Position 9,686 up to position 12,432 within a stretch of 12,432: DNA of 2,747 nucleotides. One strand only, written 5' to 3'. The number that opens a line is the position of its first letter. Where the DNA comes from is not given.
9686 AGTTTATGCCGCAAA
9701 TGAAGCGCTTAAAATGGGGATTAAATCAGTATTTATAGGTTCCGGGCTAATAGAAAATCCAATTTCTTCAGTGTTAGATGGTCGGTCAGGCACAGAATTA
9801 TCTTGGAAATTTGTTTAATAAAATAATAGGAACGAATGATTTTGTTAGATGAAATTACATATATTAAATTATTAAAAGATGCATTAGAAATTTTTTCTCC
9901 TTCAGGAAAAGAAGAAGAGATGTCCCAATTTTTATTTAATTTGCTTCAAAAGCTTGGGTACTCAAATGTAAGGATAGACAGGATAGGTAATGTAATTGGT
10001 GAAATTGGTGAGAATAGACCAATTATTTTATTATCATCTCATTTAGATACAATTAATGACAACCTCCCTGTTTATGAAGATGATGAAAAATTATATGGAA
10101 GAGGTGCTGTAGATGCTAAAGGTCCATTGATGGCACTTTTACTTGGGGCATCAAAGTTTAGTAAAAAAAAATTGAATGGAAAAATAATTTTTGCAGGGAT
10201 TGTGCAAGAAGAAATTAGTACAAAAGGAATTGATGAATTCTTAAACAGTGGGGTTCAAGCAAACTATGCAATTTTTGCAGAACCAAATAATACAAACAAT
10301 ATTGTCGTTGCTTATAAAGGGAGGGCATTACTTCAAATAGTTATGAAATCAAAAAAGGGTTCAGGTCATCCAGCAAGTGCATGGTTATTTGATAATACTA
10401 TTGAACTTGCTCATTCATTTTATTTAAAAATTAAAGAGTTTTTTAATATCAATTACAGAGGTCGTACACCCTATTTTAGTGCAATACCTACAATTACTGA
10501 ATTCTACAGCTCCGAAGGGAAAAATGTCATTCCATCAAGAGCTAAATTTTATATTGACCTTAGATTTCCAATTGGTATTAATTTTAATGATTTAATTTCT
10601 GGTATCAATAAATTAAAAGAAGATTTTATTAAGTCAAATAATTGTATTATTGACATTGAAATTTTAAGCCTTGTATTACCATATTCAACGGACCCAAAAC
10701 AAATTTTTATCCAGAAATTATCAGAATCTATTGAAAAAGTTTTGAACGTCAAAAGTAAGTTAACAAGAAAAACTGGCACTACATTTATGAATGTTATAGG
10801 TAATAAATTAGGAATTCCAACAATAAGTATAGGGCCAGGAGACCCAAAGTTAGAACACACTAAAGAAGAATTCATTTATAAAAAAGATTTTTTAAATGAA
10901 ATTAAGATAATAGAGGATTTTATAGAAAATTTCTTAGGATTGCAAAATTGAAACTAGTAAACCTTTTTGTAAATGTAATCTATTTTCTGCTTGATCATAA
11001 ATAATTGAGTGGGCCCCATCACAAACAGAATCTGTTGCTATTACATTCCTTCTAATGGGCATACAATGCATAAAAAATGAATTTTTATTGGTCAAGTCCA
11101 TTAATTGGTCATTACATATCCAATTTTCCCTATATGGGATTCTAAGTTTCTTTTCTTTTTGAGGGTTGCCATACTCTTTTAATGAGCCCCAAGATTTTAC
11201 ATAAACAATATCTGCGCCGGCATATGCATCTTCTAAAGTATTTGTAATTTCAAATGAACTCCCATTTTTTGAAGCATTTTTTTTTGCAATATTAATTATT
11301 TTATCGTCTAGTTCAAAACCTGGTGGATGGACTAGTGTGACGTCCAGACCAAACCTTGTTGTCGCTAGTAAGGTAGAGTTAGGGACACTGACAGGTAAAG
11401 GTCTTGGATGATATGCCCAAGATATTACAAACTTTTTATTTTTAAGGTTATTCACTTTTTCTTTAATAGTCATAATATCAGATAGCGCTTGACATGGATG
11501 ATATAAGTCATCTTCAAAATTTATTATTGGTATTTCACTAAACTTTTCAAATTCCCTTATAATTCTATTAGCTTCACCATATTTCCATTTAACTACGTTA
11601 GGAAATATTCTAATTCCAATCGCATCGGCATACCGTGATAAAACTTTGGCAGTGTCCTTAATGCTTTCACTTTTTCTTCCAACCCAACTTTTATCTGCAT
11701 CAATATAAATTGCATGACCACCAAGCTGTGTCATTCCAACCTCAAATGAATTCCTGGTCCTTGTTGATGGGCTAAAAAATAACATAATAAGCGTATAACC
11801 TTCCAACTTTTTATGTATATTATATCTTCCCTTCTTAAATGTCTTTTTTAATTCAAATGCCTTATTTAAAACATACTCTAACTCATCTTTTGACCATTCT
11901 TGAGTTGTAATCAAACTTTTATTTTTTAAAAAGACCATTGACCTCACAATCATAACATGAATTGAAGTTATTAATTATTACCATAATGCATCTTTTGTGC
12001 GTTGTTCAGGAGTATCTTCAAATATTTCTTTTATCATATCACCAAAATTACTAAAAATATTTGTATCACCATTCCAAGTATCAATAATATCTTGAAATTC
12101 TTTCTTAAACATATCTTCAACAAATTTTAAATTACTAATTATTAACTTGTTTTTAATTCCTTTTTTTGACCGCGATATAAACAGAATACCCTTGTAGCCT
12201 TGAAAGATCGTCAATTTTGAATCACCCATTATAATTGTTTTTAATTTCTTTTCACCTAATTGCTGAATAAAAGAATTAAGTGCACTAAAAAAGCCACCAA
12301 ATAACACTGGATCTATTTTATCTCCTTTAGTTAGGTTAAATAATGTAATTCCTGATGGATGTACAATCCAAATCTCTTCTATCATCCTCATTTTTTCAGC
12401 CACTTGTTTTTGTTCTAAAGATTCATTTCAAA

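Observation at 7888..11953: LysW carrier cluster paired with an N-acyl-ornithine-type carbamoyltransferase: possible carrier-bound citrulline route to arginine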

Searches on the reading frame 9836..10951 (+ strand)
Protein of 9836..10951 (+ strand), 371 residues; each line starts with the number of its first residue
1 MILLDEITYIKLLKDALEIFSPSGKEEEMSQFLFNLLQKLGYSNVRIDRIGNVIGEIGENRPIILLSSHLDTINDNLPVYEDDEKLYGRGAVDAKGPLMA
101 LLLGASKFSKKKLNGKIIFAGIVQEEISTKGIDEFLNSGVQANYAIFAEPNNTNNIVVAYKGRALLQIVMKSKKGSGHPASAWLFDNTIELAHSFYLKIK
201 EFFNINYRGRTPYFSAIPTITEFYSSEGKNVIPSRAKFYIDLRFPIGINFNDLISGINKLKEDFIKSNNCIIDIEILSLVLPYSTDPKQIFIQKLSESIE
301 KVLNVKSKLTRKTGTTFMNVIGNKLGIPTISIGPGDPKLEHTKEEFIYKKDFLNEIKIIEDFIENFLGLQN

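Call 3: search_protein_families(library=pfam, proteins=[window:9836-10951:+])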
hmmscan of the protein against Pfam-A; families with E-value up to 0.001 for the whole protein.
window:9836-10951:+ (371 aa): 2 families
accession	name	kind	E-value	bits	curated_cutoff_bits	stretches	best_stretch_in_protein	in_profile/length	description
PF01546.33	Peptidase_M20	-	5.3e-21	75.9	24.6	1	65-365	1-206/206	Peptidase family M20/M25/M40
PF07687.19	M20_dimer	-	5.1e-06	26.8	21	1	167-259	8-97/107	Peptidase dimerisation domain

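Call 6: search_protein_families(library=ncbifam, proteins=[window:9836-10951:+], max_evalue=0.00001)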
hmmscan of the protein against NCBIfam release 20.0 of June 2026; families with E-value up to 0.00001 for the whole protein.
window:9836-10951:+ (371 aa): 40 families (the best 25 are shown)
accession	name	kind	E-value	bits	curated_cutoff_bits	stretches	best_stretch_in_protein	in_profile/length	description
TIGR01902.1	dapE-lys-deAc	subfamily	6.5e-63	213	163.1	1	11-368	1-339/340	N-acetyl-ornithine/N-acetyl-lysine deacetylase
NF003367.0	PRK04443.1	equivalog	2.1e-62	211.5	363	1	10-365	10-344/349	[LysW]-lysine hydrolase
NF001747.0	PRK00466.1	equivalog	9.3e-51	172.6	288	1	11-363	14-339/346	N-acetyl-lysine deacetylase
TIGR01910.1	DapE-ArgE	subfamily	9.6e-41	140.2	217.6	1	10-358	1-373/373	ArgE/DapE family deacylase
NF006365.0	PRK08588.1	subfamily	9.2e-36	124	289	1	4-367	4-381/383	succinyl-diaminopimelate desuccinylase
NF006399.0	PRK08651.1-2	equivalog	7.3e-34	117.4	381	2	24-201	25-215/405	succinyl-diaminopimelate desuccinylase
NF009555.0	PRK13004.1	equivalog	1.9e-33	115.9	321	1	10-356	18-385/399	YgeY family selenium metabolism-linked hydrolase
NF006400.0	PRK08651.1-3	equivalog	2.3e-30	105.7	374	1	78-367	109-407/410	succinyl-diaminopimelate desuccinylase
TIGR01900.1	dapE-gram_pos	equivalog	2.9e-28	98.8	304.2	1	10-363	6-350/351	succinyl-diaminopimelate desuccinylase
TIGR03526.1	selenium_YgeY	hypoth_equivalog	2.5e-22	79.3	321.5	1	10-354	16-381/395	YgeY family selenium metabolism-linked hydrolase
TIGR01892.1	AcOrn-deacetyl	equivalog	1.3e-21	77.1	297.7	1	52-353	48-355/365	acetylornithine deacetylase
NF009557.0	PRK13009.1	equivalog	1.6e-21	76.9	284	1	8-367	4-375/377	succinyl-diaminopimelate desuccinylase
NF006403.0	PRK08652.1-1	equivalog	6e-20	71.6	427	1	12-356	12-340/354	acetylornithine deacetylase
NF003474.0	PRK05111.1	equivalog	1.7e-19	70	460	1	51-366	62-380/383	acetylornithine deacetylase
NF005710.0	PRK07522.1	subfamily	5.3e-19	68.6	412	1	54-364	60-386/391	acetylornithine deacetylase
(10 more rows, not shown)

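Call 96: search_solved_structures(query=window:9836-10951:+, max_evalue=1e-10, show_alignments=1)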
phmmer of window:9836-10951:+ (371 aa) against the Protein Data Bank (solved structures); distinct sequences matched with E-value up to 1e-10: 6.
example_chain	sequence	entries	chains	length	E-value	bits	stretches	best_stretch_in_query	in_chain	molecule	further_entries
5xoy_A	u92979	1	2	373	6.1e-40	141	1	10-364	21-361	[LysW]-lysine hydrolase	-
4q7a_A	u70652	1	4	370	5.1e-30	108.3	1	8-364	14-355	N-acetyl-ornithine/N-acetyl-lysine deacetylase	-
3ct9_A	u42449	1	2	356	6.1e-16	62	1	10-364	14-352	Acetylornithine deacetylase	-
3tx8_A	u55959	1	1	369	2.8e-13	53.3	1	12-351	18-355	Succinyl-diaminopimelate desuccinylase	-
5vo3_A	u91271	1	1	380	6.1e-11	45.6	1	10-339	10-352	Succinyl-diaminopimelate desuccinylase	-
3ic1_A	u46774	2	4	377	6.1e-11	45.6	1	10-339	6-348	Succinyl-diaminopimelate desuccinylase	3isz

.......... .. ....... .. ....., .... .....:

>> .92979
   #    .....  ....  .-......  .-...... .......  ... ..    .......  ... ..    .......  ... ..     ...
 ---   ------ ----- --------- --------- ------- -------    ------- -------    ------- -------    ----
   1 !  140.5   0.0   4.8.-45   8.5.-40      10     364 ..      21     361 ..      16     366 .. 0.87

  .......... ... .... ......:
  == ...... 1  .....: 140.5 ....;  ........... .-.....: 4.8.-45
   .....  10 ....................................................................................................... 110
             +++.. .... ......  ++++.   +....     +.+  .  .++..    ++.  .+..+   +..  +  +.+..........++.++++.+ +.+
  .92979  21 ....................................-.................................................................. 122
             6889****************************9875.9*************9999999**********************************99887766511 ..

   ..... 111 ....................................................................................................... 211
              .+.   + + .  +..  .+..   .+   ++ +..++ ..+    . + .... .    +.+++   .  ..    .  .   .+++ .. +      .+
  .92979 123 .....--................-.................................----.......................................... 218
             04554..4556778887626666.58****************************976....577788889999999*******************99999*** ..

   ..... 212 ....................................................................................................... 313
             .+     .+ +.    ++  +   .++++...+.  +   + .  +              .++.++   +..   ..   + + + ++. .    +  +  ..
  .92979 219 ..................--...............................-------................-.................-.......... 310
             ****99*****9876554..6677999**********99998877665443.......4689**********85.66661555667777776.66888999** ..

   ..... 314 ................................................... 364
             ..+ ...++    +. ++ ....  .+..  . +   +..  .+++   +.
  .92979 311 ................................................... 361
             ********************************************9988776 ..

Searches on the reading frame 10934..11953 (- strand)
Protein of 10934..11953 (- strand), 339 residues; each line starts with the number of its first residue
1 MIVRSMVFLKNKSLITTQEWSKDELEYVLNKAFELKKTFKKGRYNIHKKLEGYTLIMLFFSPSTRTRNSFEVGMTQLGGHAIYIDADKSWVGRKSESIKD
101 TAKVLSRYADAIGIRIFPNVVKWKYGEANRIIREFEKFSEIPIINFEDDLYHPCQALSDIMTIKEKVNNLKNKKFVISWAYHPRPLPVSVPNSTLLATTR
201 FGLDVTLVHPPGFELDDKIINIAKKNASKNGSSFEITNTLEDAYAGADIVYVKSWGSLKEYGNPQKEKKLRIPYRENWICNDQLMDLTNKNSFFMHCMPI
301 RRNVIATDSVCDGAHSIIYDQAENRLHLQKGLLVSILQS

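Call 4: search_protein_families(library=pfam, proteins=[window:10934-11953:-])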
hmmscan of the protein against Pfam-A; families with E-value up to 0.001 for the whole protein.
window:10934-11953:- (339 aa): 2 families
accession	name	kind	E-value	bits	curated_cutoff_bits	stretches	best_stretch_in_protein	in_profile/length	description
PF02729.26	OTCace_N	-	6.2e-44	150.1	29.9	1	12-165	1-148/148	Aspartate/ornithine carbamoyltransferase, carbamoyl-P binding domain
PF00185.30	OTCace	-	2.5e-37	128.8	29.4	1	190-335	15-156/157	Aspartate/ornithine carbamoyltransferase, Asp/Orn binding domain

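Call 6: search_protein_families(library=ncbifam, proteins=[window:10934-11953:-], max_evalue=0.00001)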
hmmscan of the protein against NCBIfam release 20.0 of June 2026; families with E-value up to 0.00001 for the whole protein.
window:10934-11953:- (339 aa): 17 families
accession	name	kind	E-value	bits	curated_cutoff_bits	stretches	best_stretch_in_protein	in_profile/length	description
NF003384.0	PRK04523.1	equivalog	3.4e-104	348.5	288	1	12-337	4-333/336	N-acetylornithine carbamoyltransferase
NF001986.0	PRK00779.1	subfamily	1.3e-77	261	306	1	10-338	4-305/307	ornithine carbamoyltransferase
TIGR00658.1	orni_carb_tr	equivalog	4.5e-77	259.2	280.85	1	12-337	1-303/304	ornithine carbamoyltransferase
TIGR04384.1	putr_carbamoyl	exception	1.7e-66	224.6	500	1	14-337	2-307/330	putrescine carbamoyltransferase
NF011380.0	PRK14805.1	equivalog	1.8e-62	211.2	421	1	12-338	2-301/302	ornithine carbamoyltransferase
NF003286.0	PRK04284.1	subfamily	1.1e-50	172.7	515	1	8-337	3-330/332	ornithine carbamoyltransferase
NF005538.0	PRK07200.1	equivalog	1.9e-46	158.9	453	1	9-304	19-337/396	knotted carbamoyltransferase YgeW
TIGR03316.1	ygeW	equivalog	3.8e-43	147.9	500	1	11-307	18-337/391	knotted carbamoyltransferase YgeW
TIGR00670.1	asp_carb_tr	equivalog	5.8e-43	147.1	236.95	1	12-335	1-301/304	aspartate carbamoyltransferase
NF011379.0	PRK14804.1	equivalog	9.5e-43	146.5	373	1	11-338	6-310/311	ornithine carbamoyltransferase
NF002470.0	PRK01713.1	equivalog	3.8e-41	141.6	545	1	9-303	5-280/334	ornithine carbamoyltransferase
NF002032.1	PRK00856.1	equivalog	9e-41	140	263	1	13-335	2-295/297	aspartate carbamoyltransferase catalytic subunit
NF009213.0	PRK12562.1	subfamily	6e-37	127.8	559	1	10-300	5-277/334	ornithine carbamoyltransferase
NF006046.0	PRK08192.1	equivalog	7.2e-27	94.5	512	1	12-332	7-312/339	aspartate carbamoyltransferase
NF008853.0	PRK11891.1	equivalog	7.6e-25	87.4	560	1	5-326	82-387/430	aspartate carbamoyltransferase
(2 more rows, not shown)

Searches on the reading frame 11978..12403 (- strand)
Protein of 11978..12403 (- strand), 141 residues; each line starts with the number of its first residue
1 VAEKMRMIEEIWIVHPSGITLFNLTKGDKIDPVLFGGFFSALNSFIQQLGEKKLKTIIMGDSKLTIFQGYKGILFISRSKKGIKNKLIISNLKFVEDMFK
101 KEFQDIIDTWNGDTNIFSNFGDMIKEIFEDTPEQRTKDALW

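Call 4: search_protein_families(library=pfam, proteins=[window:11978-12403:-])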
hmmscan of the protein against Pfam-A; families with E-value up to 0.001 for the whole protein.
window:11978-12403:- (141 aa): 0 families

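Call 6: search_protein_families(library=ncbifam, proteins=[window:11978-12403:-], max_evalue=0.00001)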
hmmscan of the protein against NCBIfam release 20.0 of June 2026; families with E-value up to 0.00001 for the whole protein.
window:11978-12403:- (141 aa): 0 families

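Call 48: search_protein_families(library=pfam, proteins=[window:11978-12403:-], max_evalue=0.1)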
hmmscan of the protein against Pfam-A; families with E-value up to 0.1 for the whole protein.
window:11978-12403:- (141 aa): 1 family
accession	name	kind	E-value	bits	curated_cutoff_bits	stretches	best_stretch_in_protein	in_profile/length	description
PF19036.6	Fuz_longin_1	-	0.094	13.4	26.1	0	17-95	9-86/125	First Longin domain of FUZ, MON1 and HPS1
